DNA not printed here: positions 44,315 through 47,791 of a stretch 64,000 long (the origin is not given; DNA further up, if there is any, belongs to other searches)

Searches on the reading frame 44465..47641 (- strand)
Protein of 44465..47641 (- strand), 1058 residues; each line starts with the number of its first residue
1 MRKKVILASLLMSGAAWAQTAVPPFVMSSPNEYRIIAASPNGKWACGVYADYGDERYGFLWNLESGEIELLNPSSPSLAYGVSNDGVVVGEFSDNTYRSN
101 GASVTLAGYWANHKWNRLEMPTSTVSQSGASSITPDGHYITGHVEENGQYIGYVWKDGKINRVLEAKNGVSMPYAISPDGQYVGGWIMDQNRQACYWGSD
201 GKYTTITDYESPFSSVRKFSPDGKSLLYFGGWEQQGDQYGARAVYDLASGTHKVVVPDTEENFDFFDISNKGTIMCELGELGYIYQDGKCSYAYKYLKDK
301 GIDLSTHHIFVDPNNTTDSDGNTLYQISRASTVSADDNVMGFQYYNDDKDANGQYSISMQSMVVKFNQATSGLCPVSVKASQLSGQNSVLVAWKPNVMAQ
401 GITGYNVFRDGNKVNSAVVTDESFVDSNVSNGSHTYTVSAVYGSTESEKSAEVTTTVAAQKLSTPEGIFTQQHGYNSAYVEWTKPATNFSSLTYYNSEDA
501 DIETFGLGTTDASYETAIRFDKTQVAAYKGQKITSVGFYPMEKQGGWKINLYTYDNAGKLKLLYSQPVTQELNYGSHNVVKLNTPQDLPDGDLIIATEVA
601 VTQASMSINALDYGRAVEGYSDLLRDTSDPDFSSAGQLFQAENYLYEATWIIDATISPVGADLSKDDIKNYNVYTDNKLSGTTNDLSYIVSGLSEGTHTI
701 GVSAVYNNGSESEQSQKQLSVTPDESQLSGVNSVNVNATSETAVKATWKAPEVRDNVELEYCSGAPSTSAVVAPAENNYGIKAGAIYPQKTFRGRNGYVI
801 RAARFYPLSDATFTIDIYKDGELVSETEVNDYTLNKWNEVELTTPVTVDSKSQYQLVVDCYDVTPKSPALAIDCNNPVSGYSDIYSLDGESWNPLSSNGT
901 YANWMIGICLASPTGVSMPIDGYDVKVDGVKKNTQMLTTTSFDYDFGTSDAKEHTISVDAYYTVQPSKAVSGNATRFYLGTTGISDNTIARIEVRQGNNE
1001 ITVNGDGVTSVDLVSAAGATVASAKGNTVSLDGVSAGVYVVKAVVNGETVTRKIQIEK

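Call 66: search_protein_families(library=pfam, proteins=[window:44465-47641:-], max_evalue=0.00001)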
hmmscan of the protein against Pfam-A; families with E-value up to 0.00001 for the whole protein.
window:44465-47641:- (1058 aa): 1 family
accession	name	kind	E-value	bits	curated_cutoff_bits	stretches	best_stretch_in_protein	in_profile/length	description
PF18370.7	RGI_lyase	-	2.8e-08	34.4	27.8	1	385-454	15-84/86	Rhamnogalacturonan I lyases beta-sheet domain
